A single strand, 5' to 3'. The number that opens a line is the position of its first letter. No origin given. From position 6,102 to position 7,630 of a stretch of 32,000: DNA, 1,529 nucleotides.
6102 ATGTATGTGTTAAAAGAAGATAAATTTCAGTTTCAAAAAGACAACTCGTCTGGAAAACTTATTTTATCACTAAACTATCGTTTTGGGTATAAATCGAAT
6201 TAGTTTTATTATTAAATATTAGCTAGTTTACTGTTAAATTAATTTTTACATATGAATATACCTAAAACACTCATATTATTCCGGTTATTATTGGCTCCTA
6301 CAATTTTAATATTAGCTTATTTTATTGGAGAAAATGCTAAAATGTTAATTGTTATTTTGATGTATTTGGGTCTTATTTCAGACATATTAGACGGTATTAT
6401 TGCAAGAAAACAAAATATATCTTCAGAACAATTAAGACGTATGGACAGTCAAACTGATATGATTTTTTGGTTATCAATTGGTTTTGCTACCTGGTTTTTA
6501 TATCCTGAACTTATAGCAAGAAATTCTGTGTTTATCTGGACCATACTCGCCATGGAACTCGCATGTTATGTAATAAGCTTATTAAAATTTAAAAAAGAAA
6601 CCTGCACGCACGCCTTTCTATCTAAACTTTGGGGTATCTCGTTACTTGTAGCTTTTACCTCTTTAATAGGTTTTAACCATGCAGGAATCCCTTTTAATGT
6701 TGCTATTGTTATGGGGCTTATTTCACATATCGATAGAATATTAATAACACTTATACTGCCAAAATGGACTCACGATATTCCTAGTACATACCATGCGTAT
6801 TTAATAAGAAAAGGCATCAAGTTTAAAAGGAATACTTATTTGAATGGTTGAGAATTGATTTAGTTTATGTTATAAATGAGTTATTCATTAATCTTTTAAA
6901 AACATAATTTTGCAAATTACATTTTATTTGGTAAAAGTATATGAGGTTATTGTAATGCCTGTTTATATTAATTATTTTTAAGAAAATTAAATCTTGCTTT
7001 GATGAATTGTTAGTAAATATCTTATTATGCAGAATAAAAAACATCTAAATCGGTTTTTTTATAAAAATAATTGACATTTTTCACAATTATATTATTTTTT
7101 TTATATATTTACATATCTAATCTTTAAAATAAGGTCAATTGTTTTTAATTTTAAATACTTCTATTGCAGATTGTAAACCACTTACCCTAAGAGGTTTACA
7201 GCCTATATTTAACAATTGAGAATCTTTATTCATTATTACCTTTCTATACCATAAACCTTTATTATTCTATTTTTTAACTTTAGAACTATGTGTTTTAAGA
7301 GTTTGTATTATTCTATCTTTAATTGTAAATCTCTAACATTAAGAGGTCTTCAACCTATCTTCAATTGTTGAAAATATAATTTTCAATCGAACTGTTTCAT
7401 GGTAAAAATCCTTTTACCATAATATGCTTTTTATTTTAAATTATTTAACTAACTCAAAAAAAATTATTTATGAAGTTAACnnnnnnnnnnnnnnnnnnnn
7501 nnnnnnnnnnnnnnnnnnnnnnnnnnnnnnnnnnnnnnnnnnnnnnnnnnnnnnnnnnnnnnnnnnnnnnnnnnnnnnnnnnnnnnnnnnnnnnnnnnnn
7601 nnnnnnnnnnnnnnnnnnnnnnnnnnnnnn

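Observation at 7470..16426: SusC/SusD operon whose only enzymes are a cyanophycinase and an isoaspartyl peptidase: candidate cyanophycin utilization locus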

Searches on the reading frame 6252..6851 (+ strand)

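Call 3: search_protein_families(library=pfam, proteins=[window:6252-6851:+])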
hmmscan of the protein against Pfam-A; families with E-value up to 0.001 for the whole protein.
window:6252-6851:+ (199 aa): 1 family
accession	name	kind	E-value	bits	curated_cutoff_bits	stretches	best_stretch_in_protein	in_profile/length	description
PF01066.26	CDP-OH_P_transf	-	9.6e-15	55.7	22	1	1-153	1-148/152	CDP-alcohol phosphatidyltransferase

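Call 4: search_protein_families(library=ncbifam, proteins=[window:6252-6851:+])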
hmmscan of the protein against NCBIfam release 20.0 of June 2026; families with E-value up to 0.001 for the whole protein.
window:6252-6851:+ (199 aa): 6 families
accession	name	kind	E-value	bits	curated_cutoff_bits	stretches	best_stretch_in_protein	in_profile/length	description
NF053678.1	ClpnSynClsA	equivalog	2.3e-08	34.4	240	1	1-151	3-149/180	cardiolipin synthase ClsA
TIGR00473.1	pssA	equivalog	3.4e-08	33.7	107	1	33-138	23-122/153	CDP-diacylglycerol--serine O-phosphatidyltransferase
TIGR00560.1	pgsA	equivalog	1.9e-06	28.5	109.1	1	1-161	1-171/183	CDP-diacylglycerol--glycerol-3-phosphate 3-phosphatidyltransferase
NF008090.0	PRK10832.1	equivalog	8.6e-06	26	304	1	1-69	3-71/182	CDP-diacylglycerol--glycerol-3-phosphate 3-phosphatidyltransferase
NF045883.1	PIPSynth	equivalog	0.00073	19.3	170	0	35-120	54-139/197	phosphatidylinositol phosphate synthase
NF040950.1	archin_ph_syn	equivalog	0.00082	19.3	180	0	12-117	34-132/191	archaetidylinositol phosphate synthase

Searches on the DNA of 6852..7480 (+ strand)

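Call 73: build_rna_model(alignment_id=A5, structure=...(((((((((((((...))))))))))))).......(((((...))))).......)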
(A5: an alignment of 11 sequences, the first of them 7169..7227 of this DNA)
Model R1 built from alignment A5 (11 sequences, 59 columns); structure: as given.
model positions 59; base pairs 18; branch points 1; effective number of sequences 6.74; information 0.946 bits per position. Calibrated on 0.2 Mb of random sequence (short: E-values are rough).
structure used (alignment columns):
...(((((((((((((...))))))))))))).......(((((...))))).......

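Call 74: search_with_rna_model(model_id=R1, sources=[window, L001, L002, L003, L004, L005, L006, L007, L008, L009, L010, L011, L012, L013, L014, L015, L016, L017, L018, L019, L020, L021, L022, L023, L024, L025, L026, L027, L028, L029, L030, L031, L032, L033, L034, L035, L036, L037, L038, L039, L040, L041, L042, L043, L044, L045, L046, L047, L048, L049, L050, L051, L052, L053, L054, L055, L056, L057, L058, L059, L060, L061, L062, L063, L064, L065, L066, L067, L068, L069, L070, L071, L072, L073, L074, L075, L076, L077, L078, L079, L080, L081, L082, L083, L084], max_evalue=1)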
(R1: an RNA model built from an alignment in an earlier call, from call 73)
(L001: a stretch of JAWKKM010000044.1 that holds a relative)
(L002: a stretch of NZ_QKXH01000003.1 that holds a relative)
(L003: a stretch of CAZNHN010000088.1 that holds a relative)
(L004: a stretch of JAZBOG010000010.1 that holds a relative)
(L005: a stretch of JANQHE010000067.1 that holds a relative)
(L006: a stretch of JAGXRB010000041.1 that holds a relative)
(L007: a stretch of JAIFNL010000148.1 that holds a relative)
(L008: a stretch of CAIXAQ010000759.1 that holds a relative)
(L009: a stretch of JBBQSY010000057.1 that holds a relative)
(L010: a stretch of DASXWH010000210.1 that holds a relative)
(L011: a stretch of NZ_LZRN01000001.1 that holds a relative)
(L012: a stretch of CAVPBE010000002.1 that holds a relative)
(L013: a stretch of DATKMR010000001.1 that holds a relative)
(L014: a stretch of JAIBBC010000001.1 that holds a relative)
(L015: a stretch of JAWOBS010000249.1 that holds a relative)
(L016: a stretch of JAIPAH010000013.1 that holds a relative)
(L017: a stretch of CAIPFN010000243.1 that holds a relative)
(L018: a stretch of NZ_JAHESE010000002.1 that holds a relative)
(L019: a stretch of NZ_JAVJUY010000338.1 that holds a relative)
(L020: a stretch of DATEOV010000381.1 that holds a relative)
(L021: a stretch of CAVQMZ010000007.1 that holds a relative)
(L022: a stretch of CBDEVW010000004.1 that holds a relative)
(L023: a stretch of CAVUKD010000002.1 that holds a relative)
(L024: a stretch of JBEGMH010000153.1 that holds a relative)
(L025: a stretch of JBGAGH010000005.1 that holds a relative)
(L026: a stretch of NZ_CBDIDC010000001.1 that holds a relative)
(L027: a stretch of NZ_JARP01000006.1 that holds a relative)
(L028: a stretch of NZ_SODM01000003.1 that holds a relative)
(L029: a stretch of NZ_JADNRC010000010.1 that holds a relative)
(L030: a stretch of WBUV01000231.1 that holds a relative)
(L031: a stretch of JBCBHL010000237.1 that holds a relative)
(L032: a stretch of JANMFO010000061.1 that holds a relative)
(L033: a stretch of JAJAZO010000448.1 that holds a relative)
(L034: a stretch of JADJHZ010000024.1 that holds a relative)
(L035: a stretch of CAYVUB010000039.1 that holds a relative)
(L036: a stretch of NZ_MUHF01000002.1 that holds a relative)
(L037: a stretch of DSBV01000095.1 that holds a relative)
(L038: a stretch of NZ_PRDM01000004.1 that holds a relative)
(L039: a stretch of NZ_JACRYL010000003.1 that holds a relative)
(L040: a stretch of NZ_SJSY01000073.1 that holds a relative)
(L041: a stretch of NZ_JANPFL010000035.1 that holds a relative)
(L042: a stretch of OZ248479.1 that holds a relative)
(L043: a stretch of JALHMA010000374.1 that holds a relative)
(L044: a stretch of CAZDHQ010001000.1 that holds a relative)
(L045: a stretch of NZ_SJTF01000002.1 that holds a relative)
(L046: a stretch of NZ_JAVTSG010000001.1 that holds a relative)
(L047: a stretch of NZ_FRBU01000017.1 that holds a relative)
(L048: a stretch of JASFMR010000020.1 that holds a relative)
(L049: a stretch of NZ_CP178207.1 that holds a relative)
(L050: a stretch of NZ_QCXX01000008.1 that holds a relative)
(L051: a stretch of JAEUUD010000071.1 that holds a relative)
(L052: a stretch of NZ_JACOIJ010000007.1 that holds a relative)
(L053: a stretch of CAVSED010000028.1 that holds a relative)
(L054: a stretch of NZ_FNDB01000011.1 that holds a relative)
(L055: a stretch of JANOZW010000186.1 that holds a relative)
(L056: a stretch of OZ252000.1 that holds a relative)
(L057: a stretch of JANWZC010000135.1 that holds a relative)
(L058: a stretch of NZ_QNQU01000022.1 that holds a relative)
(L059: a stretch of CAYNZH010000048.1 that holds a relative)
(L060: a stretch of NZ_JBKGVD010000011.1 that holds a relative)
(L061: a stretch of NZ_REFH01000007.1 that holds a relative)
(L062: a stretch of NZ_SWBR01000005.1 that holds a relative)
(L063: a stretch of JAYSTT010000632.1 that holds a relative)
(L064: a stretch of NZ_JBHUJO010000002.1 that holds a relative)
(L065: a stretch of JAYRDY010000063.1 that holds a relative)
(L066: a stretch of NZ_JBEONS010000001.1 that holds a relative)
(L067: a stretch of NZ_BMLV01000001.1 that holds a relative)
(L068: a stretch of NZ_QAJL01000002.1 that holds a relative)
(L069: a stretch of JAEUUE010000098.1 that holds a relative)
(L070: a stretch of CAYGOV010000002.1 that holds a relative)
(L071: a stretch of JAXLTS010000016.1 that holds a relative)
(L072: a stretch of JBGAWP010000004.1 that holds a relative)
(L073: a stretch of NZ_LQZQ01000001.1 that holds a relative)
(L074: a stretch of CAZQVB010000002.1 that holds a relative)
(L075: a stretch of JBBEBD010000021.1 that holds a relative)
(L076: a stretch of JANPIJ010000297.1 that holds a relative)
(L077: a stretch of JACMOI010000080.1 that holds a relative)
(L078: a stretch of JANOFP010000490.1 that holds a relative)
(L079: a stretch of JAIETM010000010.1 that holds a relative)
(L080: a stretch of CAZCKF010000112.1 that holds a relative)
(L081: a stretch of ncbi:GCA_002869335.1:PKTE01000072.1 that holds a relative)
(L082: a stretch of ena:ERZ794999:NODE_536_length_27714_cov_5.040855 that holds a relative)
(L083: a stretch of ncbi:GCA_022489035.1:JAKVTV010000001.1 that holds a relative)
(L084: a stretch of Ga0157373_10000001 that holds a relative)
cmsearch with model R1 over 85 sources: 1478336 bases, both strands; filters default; matches with E-value up to 1: 26.
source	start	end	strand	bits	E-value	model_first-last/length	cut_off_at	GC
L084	3830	3888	+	78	2.5e-14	1-59/59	no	0.25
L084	6659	6717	+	76.4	5.8e-14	1-59/59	no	0.27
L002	4363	4421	+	74.3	1.8e-13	1-59/59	no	0.32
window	7321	7379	+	74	2e-13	1-59/59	no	0.25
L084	3998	4056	+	73.9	2.2e-13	1-59/59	no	0.31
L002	2088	2146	+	73.1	3.3e-13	1-59/59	no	0.24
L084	6833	6891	+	71.7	6.8e-13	1-59/59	no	0.31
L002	4200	4258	+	68.9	2.9e-12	1-59/59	no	0.31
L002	1922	1980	+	67.6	5.8e-12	1-59/59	no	0.25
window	7169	7227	+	67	8e-12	1-59/59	no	0.32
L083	4372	4430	+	62.4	9e-11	1-59/59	no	0.41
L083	4198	4256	+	36.3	7.6e-05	1-59/59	no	0.46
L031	598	657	+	32.8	0.00048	1-59/59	no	0.27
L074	2753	2811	+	32.3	0.00063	1-59/59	no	0.49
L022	2842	2901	+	29.2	0.0031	1-59/59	no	0.43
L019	2876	2930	+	26.1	0.016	1-59/59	no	0.35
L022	752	794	+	25.1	0.027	1-59/59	no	0.35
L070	912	983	+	23.5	0.06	1-59/59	no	0.38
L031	2706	2765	+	22.8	0.09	1-59/59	no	0.52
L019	427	485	+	22.1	0.13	1-59/59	no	0.36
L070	3076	3153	+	20.8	0.26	1-59/59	no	0.41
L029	12094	12133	+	20.5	0.29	1-59/59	no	0.35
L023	9127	9176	+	20.3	0.33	1-59/59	no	0.32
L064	18969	19014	-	19.7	0.46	1-59/59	no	0.24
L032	1851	1894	+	18.8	0.74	1-59/59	no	0.23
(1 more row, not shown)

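Call 75: search_with_rna_model(model_id=R1, sources=[L085, L086, L087, L088, L089, L090, L091, L092, L093, L094, L095, L096, L097, L098, L099, L100, L101, L102, L103, L104, L105, L106, L107, L108, L109, L110, L111, L112, L113, L114, L115, L116, L117, L118, L119, L120, L121, L122, L123, L124, L125, L126, L127, L128, L129, L130, L131, L132, L133, L134, L135, L136, L137, L138, L139, L140, L141, L142, L143, L144, L145, L146, L147, L148, L149, L150, L151, L152, L153, L154, L155, L156, L157, L158, L159, L160, L161, L162, L163], max_evalue=1)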
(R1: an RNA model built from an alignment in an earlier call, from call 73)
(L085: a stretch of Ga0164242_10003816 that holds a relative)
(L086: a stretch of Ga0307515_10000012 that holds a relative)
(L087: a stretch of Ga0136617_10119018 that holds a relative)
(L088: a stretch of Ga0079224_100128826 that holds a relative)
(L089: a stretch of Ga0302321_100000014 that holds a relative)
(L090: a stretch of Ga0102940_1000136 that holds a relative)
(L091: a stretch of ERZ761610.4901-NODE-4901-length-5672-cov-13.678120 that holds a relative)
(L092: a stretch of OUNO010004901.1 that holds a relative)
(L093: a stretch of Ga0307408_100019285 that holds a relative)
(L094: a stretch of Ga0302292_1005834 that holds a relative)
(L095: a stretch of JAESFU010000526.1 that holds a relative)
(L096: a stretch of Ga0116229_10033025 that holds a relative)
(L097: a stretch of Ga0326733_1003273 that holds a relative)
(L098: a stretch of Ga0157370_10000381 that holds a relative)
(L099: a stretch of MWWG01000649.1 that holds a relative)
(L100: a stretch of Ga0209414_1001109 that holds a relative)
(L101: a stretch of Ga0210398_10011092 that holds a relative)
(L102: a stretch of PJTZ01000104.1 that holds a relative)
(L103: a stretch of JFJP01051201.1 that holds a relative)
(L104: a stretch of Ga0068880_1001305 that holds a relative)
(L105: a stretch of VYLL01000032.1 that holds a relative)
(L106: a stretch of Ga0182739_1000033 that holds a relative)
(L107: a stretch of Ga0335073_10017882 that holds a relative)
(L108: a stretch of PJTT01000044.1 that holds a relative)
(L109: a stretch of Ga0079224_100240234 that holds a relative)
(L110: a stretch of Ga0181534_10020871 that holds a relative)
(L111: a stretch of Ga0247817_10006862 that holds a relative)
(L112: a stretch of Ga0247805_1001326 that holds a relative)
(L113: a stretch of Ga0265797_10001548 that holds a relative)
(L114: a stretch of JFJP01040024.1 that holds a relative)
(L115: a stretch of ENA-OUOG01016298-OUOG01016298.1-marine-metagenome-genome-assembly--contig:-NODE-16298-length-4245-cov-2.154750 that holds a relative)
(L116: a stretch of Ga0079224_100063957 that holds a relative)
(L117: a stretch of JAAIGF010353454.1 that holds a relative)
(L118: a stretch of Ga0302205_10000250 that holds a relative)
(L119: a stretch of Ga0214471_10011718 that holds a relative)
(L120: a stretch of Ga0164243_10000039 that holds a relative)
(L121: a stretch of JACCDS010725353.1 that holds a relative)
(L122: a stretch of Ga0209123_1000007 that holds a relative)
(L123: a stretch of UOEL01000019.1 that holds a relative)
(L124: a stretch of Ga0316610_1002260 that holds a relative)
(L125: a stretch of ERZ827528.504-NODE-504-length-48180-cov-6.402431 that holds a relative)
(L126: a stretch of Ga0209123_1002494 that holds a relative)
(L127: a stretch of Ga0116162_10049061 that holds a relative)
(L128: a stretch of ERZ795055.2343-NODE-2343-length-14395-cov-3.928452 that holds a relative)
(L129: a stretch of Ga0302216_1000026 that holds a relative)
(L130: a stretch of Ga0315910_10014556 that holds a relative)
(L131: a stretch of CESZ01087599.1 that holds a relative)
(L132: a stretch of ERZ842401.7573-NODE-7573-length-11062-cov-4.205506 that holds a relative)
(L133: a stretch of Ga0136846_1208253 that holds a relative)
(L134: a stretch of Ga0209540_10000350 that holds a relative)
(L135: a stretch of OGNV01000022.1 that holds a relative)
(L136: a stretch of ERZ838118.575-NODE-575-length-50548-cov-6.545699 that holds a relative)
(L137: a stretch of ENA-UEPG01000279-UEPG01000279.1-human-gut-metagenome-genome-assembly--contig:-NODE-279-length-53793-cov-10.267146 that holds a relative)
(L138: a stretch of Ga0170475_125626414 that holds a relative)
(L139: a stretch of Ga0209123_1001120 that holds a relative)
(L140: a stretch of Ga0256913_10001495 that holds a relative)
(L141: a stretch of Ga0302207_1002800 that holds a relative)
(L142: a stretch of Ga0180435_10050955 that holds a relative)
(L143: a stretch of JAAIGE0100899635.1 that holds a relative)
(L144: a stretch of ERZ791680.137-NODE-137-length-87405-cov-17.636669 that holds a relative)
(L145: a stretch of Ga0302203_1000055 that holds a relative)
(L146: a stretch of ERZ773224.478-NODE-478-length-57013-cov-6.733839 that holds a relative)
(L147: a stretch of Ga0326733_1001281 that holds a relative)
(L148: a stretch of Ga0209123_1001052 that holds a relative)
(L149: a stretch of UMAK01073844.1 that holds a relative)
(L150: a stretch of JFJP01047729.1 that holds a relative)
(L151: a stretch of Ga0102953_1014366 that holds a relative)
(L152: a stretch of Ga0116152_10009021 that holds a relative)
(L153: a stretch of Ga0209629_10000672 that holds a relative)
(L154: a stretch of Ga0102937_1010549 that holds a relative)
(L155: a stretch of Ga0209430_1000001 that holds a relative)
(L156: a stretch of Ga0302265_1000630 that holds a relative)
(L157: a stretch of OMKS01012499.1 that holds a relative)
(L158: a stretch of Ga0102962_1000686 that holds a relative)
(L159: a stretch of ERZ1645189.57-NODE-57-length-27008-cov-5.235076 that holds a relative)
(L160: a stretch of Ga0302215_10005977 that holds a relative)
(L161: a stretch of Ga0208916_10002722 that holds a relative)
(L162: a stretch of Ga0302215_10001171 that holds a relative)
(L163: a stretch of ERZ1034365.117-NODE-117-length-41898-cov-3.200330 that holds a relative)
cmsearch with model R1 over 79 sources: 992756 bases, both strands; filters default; matches with E-value up to 1: 0.
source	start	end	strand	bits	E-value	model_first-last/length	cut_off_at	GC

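Call 82: search_with_rna_model(model_id=R1, sources=[L164, L165, L166], max_evalue=1)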
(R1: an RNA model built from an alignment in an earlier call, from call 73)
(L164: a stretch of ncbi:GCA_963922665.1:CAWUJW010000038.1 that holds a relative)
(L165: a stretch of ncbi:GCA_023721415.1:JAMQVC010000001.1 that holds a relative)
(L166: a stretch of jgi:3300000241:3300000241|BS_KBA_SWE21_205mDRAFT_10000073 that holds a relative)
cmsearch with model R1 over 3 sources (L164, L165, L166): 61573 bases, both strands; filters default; matches with E-value up to 1: 8.
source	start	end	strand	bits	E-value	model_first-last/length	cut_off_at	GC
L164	3317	3375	+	73.5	1.1e-14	1-59/59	no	0.32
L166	4422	4480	+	56.4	8.5e-11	1-59/59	no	0.27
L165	4271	4329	+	54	2.9e-10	1-59/59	no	0.31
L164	3165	3223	+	46.5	1.5e-08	1-59/59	no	0.31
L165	4083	4141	+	45.6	2.4e-08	1-59/59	no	0.42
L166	4258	4316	+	42.2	1.5e-07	1-59/59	no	0.36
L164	2737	2788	-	15.1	0.21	1-59/59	no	0.25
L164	5479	5519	-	15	0.22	1-59/59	no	0.29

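Call 84: search_with_rna_model(model_id=R1, sources=[window, L002, L083, L084, L164, L165, L166, L019, L022, L031, L070, L074], max_evalue=0.05, make_alignment=true)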
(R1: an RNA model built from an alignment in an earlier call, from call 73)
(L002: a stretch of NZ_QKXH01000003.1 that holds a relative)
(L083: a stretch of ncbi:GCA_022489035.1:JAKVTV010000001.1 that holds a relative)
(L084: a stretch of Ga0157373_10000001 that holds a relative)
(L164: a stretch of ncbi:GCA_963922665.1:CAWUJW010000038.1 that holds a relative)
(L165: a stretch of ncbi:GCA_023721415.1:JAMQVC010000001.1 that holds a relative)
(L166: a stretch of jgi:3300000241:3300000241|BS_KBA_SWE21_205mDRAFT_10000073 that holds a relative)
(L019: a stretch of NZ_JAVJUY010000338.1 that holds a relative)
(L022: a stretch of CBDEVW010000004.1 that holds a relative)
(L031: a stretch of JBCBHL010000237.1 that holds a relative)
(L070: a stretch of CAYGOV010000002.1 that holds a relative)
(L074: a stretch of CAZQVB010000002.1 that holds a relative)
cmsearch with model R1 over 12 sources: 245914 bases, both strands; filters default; matches with E-value up to 0.05: 27.
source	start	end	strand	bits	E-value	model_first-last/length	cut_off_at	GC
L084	3830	3888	+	78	4.1e-15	1-59/59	no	0.25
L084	6659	6717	+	76.4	9.7e-15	1-59/59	no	0.27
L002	4363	4421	+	74.3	2.9e-14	1-59/59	no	0.32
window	7321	7379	+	74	3.4e-14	1-59/59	no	0.25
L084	3998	4056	+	73.9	3.6e-14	1-59/59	no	0.31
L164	3317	3375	+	73.5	4.3e-14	1-59/59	no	0.32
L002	2088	2146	+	73.1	5.6e-14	1-59/59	no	0.24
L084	6833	6891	+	71.7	1.1e-13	1-59/59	no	0.31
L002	4200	4258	+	68.9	4.8e-13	1-59/59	no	0.31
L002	1922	1980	+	67.6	9.6e-13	1-59/59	no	0.25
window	7169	7227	+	67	1.3e-12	1-59/59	no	0.32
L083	4372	4430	+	62.4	1.5e-11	1-59/59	no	0.41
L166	4422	4480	+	56.4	3.4e-10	1-59/59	no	0.27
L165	4271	4329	+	54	1.2e-09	1-59/59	no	0.31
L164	3165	3223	+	46.5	6.1e-08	1-59/59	no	0.31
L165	4083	4141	+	45.6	9.6e-08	1-59/59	no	0.42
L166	4258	4316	+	42.2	5.9e-07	1-59/59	no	0.36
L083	4198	4256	+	36.3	1.3e-05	1-59/59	no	0.46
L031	598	657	+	32.8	8e-05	1-59/59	no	0.27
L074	2753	2811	+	32.3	0.00011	1-59/59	no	0.49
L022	2842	2901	+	29.2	0.00052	1-59/59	no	0.43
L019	2876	2930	+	26.1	0.0027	1-59/59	no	0.35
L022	752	794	+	25.1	0.0045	1-59/59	no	0.35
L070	912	983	+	23.5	0.01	1-59/59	no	0.38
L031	2706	2765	+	22.8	0.015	1-59/59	no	0.52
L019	427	485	+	22.1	0.022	1-59/59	no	0.36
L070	3076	3153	+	20.8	0.043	1-59/59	no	0.41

Alignment A7: 27 matches aligned to the model, 99 columns, each read 5' to 3' on its own strand. Consensus structure (alignment columns), stored with it:
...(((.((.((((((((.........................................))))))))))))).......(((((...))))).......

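Call 100: search_rna_families(source=window, start=6852, end=7480, threshold=evalue, max_evalue=1)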
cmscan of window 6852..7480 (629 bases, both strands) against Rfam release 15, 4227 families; matches with E-value up to 1: 0.
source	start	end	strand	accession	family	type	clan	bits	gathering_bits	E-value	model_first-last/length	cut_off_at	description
